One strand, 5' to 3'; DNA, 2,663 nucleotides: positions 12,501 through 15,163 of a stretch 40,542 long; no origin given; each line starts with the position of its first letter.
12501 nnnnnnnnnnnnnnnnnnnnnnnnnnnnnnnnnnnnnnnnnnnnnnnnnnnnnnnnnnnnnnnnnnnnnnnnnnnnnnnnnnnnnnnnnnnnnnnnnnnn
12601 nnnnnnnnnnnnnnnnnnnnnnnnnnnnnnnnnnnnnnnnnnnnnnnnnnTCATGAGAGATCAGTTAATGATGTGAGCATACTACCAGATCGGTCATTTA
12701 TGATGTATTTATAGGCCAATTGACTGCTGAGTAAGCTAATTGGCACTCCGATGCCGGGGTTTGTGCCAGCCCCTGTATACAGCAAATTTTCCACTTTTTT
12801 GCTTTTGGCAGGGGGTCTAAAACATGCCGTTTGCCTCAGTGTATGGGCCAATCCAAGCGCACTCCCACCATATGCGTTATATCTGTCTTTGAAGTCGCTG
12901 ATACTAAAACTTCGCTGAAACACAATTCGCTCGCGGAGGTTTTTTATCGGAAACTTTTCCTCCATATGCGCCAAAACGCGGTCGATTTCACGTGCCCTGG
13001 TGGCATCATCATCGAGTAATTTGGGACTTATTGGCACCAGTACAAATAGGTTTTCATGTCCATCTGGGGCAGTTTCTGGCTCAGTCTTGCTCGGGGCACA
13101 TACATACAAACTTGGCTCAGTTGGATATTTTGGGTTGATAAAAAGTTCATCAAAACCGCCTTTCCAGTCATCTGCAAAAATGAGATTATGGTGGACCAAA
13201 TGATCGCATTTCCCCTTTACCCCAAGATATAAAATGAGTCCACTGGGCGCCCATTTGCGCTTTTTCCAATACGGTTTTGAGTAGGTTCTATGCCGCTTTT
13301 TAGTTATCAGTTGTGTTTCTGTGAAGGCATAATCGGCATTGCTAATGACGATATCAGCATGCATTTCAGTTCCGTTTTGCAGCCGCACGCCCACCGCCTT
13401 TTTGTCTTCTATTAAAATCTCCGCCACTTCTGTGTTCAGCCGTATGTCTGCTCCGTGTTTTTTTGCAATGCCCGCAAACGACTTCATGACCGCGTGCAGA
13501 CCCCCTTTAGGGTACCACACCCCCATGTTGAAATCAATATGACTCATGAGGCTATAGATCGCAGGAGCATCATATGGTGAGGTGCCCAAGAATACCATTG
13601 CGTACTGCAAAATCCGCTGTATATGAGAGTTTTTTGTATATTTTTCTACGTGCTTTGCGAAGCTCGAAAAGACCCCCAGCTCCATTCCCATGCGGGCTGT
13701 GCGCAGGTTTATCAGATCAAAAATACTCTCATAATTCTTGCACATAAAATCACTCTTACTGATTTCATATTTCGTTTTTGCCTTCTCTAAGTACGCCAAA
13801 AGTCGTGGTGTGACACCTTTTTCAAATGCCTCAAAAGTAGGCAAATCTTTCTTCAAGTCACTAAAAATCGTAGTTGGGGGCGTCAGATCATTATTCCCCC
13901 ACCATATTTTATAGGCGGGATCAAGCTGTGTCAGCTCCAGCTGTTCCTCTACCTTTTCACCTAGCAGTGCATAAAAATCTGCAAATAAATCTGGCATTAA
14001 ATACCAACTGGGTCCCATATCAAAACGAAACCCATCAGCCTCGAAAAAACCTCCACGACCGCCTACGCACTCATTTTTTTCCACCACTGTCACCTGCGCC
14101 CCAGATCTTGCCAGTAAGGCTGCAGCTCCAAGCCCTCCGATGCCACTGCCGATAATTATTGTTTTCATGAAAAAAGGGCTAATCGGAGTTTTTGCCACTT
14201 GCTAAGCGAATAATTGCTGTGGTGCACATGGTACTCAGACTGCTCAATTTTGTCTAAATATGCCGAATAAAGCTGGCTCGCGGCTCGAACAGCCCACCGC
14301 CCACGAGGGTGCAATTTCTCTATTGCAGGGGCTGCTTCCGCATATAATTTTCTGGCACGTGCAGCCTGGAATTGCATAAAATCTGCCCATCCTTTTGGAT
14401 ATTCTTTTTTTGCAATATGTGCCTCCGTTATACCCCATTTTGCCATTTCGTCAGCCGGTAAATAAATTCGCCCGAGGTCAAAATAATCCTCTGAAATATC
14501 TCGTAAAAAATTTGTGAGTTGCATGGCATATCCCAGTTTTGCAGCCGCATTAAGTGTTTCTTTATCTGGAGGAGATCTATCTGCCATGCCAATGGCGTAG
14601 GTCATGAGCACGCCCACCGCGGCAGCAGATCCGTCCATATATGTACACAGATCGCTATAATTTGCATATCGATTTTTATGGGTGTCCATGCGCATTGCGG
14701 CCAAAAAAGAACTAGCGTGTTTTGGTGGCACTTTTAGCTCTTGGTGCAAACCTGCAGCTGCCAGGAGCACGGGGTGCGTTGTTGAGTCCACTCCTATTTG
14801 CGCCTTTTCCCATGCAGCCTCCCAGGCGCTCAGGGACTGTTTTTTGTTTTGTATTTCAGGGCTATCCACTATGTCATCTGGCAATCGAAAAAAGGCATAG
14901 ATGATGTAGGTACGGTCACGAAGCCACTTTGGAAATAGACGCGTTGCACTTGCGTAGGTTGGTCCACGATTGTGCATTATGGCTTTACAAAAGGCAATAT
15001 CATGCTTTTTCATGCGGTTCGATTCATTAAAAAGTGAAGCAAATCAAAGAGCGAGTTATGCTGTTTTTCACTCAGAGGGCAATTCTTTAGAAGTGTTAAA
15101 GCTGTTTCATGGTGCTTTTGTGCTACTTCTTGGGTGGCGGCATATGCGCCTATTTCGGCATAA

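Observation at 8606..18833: Twelve-gene acetyl-CoA-to-carotenoid operon with no intergenic nucleotides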

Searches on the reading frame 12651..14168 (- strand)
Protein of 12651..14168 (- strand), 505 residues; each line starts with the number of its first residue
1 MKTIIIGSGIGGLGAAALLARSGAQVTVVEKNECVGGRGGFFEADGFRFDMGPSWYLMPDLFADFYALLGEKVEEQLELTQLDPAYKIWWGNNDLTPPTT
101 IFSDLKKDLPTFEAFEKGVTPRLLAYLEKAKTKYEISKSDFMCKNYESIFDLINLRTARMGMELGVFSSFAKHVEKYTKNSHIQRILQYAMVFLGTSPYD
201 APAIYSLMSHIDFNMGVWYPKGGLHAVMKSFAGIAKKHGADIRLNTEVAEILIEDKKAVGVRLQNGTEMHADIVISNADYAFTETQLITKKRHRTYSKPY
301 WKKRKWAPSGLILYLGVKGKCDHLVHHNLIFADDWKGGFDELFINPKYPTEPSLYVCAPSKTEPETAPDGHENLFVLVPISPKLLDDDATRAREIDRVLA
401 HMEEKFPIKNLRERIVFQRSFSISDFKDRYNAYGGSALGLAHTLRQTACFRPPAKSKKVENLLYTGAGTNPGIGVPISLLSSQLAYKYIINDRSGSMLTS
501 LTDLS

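Call 5: search_protein_families(library=pfam, proteins=[window:12651-14168:-], max_evalue=0.01)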
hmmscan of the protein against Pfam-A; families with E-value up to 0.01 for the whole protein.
window:12651-14168:- (505 aa): 12 families
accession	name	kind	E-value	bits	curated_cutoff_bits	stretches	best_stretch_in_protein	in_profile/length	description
PF01593.30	Amino_oxidase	-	6.1e-37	128.4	19.8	1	10-483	1-436/443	Flavin containing amine oxidoreductase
PF13450.12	NAD_binding_8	-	1.8e-14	54.2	21.9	1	5-60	1-56/68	NAD(P)-binding Rossmann-like domain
PF01266.30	DAO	-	1.7e-13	51.3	27.9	2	3-34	2-34/353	FAD dependent oxidoreductase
PF12831.13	FAD_oxidored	-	2e-07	31.1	27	1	4-38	3-37/416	FAD dependent oxidoreductase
PF00890.30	FAD_binding_2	-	3e-07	30.4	20.4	1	4-37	3-36/414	FAD binding domain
PF07992.20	Pyr_redox_2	-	3.8e-07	30.2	26.1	1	2-38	2-39/291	Pyridine nucleotide-disulphide oxidoreductase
PF01494.25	FAD_binding_3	-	1.7e-05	24.7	22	1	2-33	3-34/349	FAD binding domain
PF00070.33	Pyr_redox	-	1.9e-05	25.5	22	1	2-35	1-34/82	Pyridine nucleotide-disulphide oxidoreductase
PF03486.20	HI0933_like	-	8.5e-05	22.5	50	0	2-36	2-36/244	HI0933-like protein Rossmann domain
PF00996.24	GDI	-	0.00063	18.8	23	1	218-286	224-292/436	GDP dissociation inhibitor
PF06100.17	MCRA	-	0.0066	15.8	23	0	3-38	4-43/495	MCRA family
PF01134.28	GIDA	-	0.0069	15.9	22.1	0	3-31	2-30/391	Glucose inhibited division protein A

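Call 7: search_protein_families(library=ncbifam, proteins=[window:12651-14168:-], max_evalue=0.001)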
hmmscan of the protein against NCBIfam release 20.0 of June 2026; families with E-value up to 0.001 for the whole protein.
window:12651-14168:- (505 aa): 53 families (the best 25 are shown)
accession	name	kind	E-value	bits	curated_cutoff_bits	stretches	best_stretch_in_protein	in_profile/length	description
NF058655.1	CrtID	equivalog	1.1e-176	588.3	640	1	4-484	2-476/478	bifunctional phytoene desaturase/3,4-desaturase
TIGR02734.1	crtI_fam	subfamily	3.9e-142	474.5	238.1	1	4-494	2-493/504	phytoene desaturase family protein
NF042421.1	hydcarot_desat_CrtD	equivalog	3.2e-73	246.9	500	1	2-489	3-483/487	1-hydroxycarotenoid 3,4-desaturase CrtD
NF045637.1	carotdesatCrtDProt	equivalog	6.3e-68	229.5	580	1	4-492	2-485/485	1-hydroxycarotenoid 3,4-desaturase CrtD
TIGR02730.1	carot_isom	equivalog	2e-34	119.3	586.9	2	201-477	204-476/493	carotenoid isomerase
NF045689.1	BCarotKetCrtO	equivalog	6.3e-27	94.3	1000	2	140-288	157-307/563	beta-carotene ketolase CrtO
TIGR02733.1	desat_CrtD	equivalog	2e-17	63.1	549.7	2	3-52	4-53/492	C-3',4' desaturase CrtD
NF005560.0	PRK07233.1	equivalog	1.5e-13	50.4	252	2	1-49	1-49/435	hypothetical protein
TIGR03467.1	HpnE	equivalog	3.9e-12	46.2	283.05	1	4-76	2-77/430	hydroxysqualene dehydroxylase HpnE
NF005548.0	PRK07208.1-4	equivalog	4.6e-10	38.7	389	1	2-54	5-57/488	hypothetical protein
NF005313.0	PRK06847.1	subfamily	1.3e-09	37.5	372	1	2-33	6-37/375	hypothetical protein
NF001933.0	PRK00711.1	subfamily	1.9e-08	33.8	383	1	1-36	1-36/429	D-amino acid dehydrogenase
NF005545.0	PRK07208.1-1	equivalog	3.5e-08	32.2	451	1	2-53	9-61/504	hypothetical protein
NF005547.0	PRK07208.1-3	equivalog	6.8e-08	31.7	380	1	3-53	7-57/465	hypothetical protein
NF005546.0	PRK07208.1-2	equivalog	1.9e-07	30.1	418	0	2-53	6-58/527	hypothetical protein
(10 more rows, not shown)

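Call 11: find_homologous_proteins(query=window:12651-14168:-, max_evalue=1e-20)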
Query window:12651-14168:- (505 aa): 6283 proteins with E <= 1e-20 among 8000 candidates; the best 120 are listed.
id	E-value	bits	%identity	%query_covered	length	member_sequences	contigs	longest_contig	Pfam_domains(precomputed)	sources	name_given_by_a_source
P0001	2.9e-182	625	56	98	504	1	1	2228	PF01266.31,PF01593.31,PF13450.13,PF00890.31,PF07992.21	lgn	-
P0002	7.3e-182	624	57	99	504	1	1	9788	PF01266.31,PF01593.31,PF13450.13,PF00890.31,PF07992.21,PF00070.34,PF03486.21,PF12831.14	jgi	jgi:phytoene desaturase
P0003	1.4e-181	623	56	99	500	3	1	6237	PF01266.31,PF01593.31,PF13450.13,PF00890.31,PF07992.21,PF00070.34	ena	-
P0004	3.6e-181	621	56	99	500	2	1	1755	PF01266.31,PF01593.31,PF13450.13,PF00890.31,PF07992.21,PF00070.34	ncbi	-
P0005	5.0e-181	621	55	99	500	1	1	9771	PF01266.31,PF01593.31,PF13450.13,PF00890.31,PF07992.21,PF00070.34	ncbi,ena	-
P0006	6.8e-181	620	56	99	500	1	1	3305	PF01266.31,PF01593.31,PF13450.13,PF00890.31,PF07992.21,PF00070.34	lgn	-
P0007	1.7e-180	619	55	98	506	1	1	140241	PF01266.31,PF01593.31,PF13450.13,PF00890.31,PF07992.21,PF03486.21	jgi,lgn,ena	-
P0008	4.8e-179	614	56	97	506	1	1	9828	PF01266.31,PF01593.31,PF13450.13,PF00890.31,PF07992.21,PF00070.34,PF03486.21,PF01494.26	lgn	-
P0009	4.1e-178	611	56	98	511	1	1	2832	PF01266.31,PF01593.31,PF13450.13,PF00890.31,PF07992.21,PF03486.21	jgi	-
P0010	1.5e-177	609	56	99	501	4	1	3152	PF01266.31,PF01593.31,PF13450.13,PF00890.31,PF07992.21,PF00070.34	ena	-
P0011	1.5e-177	609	55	98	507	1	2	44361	PF01266.31,PF01593.31,PF13450.13,PF00890.31,PF07992.21,PF03486.21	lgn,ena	-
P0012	1.8e-176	606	55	97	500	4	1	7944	PF01266.31,PF01593.31,PF13450.13,PF00890.31,PF07992.21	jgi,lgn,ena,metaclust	metaclust:\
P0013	2.3e-176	606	55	99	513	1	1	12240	PF01266.31,PF01593.31,PF13450.13,PF00890.31,PF07992.21,PF00070.34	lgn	-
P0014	2.6e-176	605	54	99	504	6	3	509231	PF01266.31,PF01593.31,PF13450.13,PF00890.31,PF07992.21,PF00070.34,PF03486.21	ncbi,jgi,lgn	jgi:phytoene desaturase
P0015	4.2e-176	605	55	99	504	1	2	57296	PF01266.31,PF01593.31,PF13450.13,PF00890.31,PF07992.21,PF00070.34,PF03486.21,PF12831.14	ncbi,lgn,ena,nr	ncbi:MAG: phytoene desaturase family protein [bacterium]|nr:phytoene desaturase family protein [bact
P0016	1.4e-175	603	54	99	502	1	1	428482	PF01266.31,PF01593.31,PF13450.13,PF00890.31,PF00070.34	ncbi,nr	ncbi:phytoene desaturase [Candidatus Uhrbacteria bacterium]|nr:phytoene desaturase [Candidatus Uhrba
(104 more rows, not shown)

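Call 12: find_encoding_contigs(protein=P0016, flank=10000, max_places=2)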
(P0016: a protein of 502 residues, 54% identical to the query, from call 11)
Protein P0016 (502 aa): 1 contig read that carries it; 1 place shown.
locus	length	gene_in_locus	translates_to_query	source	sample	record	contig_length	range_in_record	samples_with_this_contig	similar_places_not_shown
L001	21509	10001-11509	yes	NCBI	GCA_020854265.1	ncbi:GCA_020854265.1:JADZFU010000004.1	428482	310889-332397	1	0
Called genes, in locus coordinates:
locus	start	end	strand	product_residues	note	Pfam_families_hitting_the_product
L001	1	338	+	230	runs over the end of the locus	PF01255:Prenyltransf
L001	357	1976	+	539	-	PF01656:CbiA (weak), PF06418:CTP_synth_N, PF07722:Peptidase_C26 (faint), PF00117:GATase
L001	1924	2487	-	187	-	PF13847:Methyltransf_31 (weak), PF13649:Methyltransf_25 (weak)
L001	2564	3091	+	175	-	PF00293:NUDIX (weak)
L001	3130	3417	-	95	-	PF01016:Ribosomal_L27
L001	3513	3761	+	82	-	PF01106:NifU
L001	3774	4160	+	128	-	-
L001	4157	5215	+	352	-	PF00953:Glycos_transf_4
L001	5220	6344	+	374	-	PF01098:FTSW_RODA_SPOVE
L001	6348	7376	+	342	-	PF03033:Glyco_transf_28, PF13579:Glyco_trans_4_4 (faint), PF04101:Glyco_tran_28_C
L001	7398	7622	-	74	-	-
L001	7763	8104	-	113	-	-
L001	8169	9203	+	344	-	PF00348:polyprenyl_synt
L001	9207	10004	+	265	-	PF00494:SQS_PSY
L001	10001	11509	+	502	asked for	PF00070:Pyr_redox (faint), PF00890:FAD_binding_2 (weak), PF01266:DAO, PF01593:Amino_oxidase, PF13450:NAD_binding_8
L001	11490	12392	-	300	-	PF01040:UbiA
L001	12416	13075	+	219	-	PF04240:Caroten_synth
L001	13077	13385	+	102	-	PF00462:Glutaredoxin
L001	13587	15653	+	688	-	PF00092:VWA, PF13519:VWA_2 (weak)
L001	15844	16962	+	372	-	PF09314:DUF1972, PF13439:Glyco_transf_4, PF13579:Glyco_trans_4_4, PF20706:GT4-conflict (weak), PF00534:Glycos_transf_1, PF13692:Glyco_trans_1_4, PF13524:Glyco_trans_1_2 (faint)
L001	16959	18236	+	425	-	PF21799:MurD-like_N (weak), PF08245:Mur_ligase_M, PF02875:Mur_ligase_C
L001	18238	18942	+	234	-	PF03808:Glyco_tran_WecG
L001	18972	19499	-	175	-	PF13563:2_5_RNA_ligase2 (faint)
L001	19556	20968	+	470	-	PF00749:tRNA-synt_1c, PF19269:Anticodon_2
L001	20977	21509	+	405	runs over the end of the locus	PF01551:Peptidase_M23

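Call 13: find_encoding_contigs(protein=P0014, flank=10000, max_places=2)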
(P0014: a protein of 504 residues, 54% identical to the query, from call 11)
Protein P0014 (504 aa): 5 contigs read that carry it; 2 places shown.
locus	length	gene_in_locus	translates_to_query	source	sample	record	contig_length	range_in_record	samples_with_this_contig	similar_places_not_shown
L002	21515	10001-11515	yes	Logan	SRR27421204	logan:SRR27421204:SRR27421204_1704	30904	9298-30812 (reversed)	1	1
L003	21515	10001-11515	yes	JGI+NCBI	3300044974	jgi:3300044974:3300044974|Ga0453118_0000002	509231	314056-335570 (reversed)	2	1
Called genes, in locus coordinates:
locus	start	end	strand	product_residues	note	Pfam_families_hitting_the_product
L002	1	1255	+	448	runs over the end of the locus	?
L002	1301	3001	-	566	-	PF19077:Big_13 (weak), PF07495:Y_Y_Y (faint)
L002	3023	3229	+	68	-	-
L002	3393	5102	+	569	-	PF05970:PIF1, PF13245:AAA_19, PF13401:AAA_22 (weak), PF13604:AAA_30, PF21530:Pif1_2B_dom (weak), PF14493:HTH_40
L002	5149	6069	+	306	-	PF14397:ATPgrasp_ST (faint), PF02655:ATP-grasp_3, PF02786:CPSase_L_D2, PF02955:GSH-S_ATP, PF08443:RimK, PF02222:ATP-grasp, PF07478:Dala_Dala_lig_C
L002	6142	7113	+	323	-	PF02578:Cu-oxidase_4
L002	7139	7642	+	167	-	PF03073:TspO_MBR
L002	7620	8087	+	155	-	-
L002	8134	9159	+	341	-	PF00348:polyprenyl_synt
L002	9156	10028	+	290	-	PF00494:SQS_PSY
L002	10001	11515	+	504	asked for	PF00070:Pyr_redox (faint), PF00890:FAD_binding_2 (faint), PF01266:DAO (weak), PF01593:Amino_oxidase, PF03486:HI0933_like (faint), PF07992:Pyr_redox_2 (faint), PF13450:NAD_binding_8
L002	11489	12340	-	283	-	PF01040:UbiA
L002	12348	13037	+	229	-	PF04240:Caroten_synth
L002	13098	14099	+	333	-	PF01551:Peptidase_M23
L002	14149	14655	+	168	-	-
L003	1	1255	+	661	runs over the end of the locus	PF01432:Peptidase_M3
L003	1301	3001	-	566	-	PF19077:Big_13 (weak), PF07495:Y_Y_Y (faint)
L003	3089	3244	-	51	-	-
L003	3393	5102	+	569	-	PF05970:PIF1, PF13245:AAA_19, PF13401:AAA_22 (weak), PF13604:AAA_30, PF21530:Pif1_2B_dom (weak), PF14493:HTH_40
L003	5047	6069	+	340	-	PF14397:ATPgrasp_ST (faint), PF02655:ATP-grasp_3, PF02786:CPSase_L_D2, PF08443:RimK, PF02222:ATP-grasp, PF02955:GSH-S_ATP, PF07478:Dala_Dala_lig_C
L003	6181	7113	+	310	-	PF02578:Cu-oxidase_4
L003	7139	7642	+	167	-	PF03073:TspO_MBR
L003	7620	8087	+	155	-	-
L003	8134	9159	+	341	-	PF00348:polyprenyl_synt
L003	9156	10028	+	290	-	PF00494:SQS_PSY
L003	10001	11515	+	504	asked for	PF00070:Pyr_redox (faint), PF00890:FAD_binding_2 (faint), PF01266:DAO (weak), PF01593:Amino_oxidase, PF03486:HI0933_like (faint), PF07992:Pyr_redox_2 (faint), PF13450:NAD_binding_8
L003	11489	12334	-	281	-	PF01040:UbiA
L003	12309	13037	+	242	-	PF04240:Caroten_synth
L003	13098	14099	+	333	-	PF01551:Peptidase_M23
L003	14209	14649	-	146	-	-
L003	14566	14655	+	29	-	-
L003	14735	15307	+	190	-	-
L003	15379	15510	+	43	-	-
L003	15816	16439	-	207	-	PF03167:UDG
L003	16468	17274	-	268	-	-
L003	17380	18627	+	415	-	PF00890:FAD_binding_2 (faint), PF03486:HI0933_like, PF07992:Pyr_redox_2 (weak), PF13454:NAD_binding_9 (weak), PF22780:HI0933_like_1st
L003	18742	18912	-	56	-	-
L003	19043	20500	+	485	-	PF00005:ABC_tran, PF02463:SMC_N (faint), PF03193:RsgA_GTPase (faint), PF13476:AAA_23 (faint), PF13555:AAA_29 (faint), PF13304:AAA_21 (faint), PF13401:AAA_22 (faint), PF00005:ABC_tran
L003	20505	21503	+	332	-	PF17773:UPF0176_N, PF00581:Rhodanese, PF12368:Rhodanese_C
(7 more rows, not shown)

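Call 33: find_encoding_contigs(protein=P0007, flank=10000, max_places=1)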
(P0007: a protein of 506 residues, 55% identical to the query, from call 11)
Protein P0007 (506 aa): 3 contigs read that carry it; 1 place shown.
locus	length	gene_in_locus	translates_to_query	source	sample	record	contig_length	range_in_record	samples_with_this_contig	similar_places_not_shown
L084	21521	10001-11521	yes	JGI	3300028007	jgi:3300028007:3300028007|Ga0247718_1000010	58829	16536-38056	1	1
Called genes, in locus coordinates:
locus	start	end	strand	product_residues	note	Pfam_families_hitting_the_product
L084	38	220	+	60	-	-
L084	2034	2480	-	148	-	PF04977:DivIC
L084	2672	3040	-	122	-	-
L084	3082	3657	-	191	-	-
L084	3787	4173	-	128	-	PF13628:DUF4142 (weak), PF03713:DUF305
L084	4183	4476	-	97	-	PF02583:Trns_repr_metal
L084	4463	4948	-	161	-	PF14342:DUF4396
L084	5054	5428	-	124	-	-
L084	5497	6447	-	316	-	PF01207:Dus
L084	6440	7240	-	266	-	-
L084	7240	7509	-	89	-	-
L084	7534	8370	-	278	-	PF01040:UbiA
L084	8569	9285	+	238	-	PF13641:Glyco_tranf_2_3, PF00535:Glycos_transf_2, PF10111:Glyco_tranf_2_2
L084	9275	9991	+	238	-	PF04240:Caroten_synth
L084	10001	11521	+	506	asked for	PF00890:FAD_binding_2 (weak), PF01266:DAO, PF01593:Amino_oxidase, PF03486:HI0933_like (faint), PF07992:Pyr_redox_2 (faint), PF13450:NAD_binding_8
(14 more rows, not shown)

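Call 34: find_encoding_contigs(protein=P0002, flank=10000, max_places=1)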
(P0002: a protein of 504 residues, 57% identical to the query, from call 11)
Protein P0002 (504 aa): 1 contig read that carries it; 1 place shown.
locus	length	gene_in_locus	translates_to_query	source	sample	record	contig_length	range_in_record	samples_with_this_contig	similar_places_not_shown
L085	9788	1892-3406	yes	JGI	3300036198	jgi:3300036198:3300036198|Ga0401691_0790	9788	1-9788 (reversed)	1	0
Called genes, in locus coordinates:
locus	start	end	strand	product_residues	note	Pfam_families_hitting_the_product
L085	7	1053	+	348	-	PF00348:polyprenyl_synt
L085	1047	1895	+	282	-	PF00494:SQS_PSY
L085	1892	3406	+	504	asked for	PF00070:Pyr_redox (faint), PF00890:FAD_binding_2 (weak), PF01266:DAO (weak), PF01593:Amino_oxidase, PF03486:HI0933_like (faint), PF07992:Pyr_redox_2 (faint), PF12831:FAD_oxidored (weak), PF13450:NAD_binding_8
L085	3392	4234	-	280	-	PF01040:UbiA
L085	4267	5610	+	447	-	PF00875:DNA_photolyase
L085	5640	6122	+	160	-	-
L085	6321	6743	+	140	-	-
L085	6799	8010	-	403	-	PF04932:Wzy_C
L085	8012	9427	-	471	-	PF01943:Polysacc_synt, PF13440:Polysacc_synt_3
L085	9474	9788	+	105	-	?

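Call 35: find_encoding_contigs(protein=P0005, flank=10000, max_places=1)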
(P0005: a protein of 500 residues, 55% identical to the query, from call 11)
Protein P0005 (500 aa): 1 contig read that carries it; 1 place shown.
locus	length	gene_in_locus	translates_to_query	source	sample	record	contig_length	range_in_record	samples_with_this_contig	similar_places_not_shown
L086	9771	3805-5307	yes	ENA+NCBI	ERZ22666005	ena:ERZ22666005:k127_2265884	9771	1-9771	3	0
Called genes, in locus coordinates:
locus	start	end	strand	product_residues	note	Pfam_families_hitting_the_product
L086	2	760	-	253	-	?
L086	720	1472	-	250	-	-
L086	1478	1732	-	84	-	-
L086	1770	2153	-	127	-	-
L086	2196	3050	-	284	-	PF01040:UbiA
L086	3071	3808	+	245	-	PF04240:Caroten_synth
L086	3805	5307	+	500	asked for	PF00070:Pyr_redox (faint), PF00890:FAD_binding_2 (faint), PF01266:DAO, PF01593:Amino_oxidase, PF07992:Pyr_redox_2 (faint), PF13450:NAD_binding_8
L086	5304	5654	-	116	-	-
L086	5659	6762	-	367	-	PF12679:ABC2_membrane_2 (weak), PF12698:ABC2_membrane_3, PF01061:ABC2_membrane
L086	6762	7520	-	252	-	PF02463:SMC_N (faint), PF00005:ABC_tran, PF13175:AAA_15 (faint), PF13304:AAA_21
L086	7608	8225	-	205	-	-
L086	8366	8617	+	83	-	-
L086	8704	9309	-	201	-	-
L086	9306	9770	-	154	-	?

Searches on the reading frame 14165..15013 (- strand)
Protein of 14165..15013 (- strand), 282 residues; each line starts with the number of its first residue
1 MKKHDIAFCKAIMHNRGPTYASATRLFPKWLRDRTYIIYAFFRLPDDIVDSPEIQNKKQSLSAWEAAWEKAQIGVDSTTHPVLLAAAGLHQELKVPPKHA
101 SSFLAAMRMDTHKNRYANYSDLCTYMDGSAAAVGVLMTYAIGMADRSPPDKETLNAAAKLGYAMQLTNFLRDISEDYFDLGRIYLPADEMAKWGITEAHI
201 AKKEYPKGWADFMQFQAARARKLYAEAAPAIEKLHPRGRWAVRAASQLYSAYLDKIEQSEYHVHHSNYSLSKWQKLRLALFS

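Call 5: search_protein_families(library=pfam, proteins=[window:14165-15013:-], max_evalue=0.01)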
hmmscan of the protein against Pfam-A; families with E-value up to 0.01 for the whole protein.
window:14165-15013:- (282 aa): 1 family
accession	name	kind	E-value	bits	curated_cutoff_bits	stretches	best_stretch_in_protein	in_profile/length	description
PF00494.24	SQS_PSY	-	6.2e-65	220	26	1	16-274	4-263/263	Squalene/phytoene synthase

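Call 7: search_protein_families(library=ncbifam, proteins=[window:14165-15013:-], max_evalue=0.001)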
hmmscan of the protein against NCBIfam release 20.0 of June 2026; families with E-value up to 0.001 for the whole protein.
window:14165-15013:- (282 aa): 5 families
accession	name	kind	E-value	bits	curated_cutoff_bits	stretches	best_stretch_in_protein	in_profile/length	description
TIGR03465.1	HpnD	equivalog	1.4e-55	188.2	278.6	1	16-280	5-262/267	presqualene diphosphate synthase HpnD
TIGR03464.1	HpnC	equivalog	4.8e-47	160.7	250.45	1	23-280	12-263/267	squalene synthase HpnC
NF045686.1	PhytoSynCyanob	equivalog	8.3e-43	146.6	550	1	7-276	22-297/310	15-cis-phytoene synthase CrtB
NF045921.1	PhytnSynCrtBRhod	equivalog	4.7e-36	124.8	500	1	2-278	3-271/307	15-cis-phytoene synthase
NF042419.1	Phyto_syn_CrtB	equivalog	6.4e-28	98.2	480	1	16-279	14-279/306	15-cis-phytoene synthase CrtB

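Call 10: find_encoding_contigs(protein=window:14165-15013:-, flank=10000, max_places=10)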
Protein window:14165-15013:- (282 aa): no gene with exactly this product is on record in the collection.
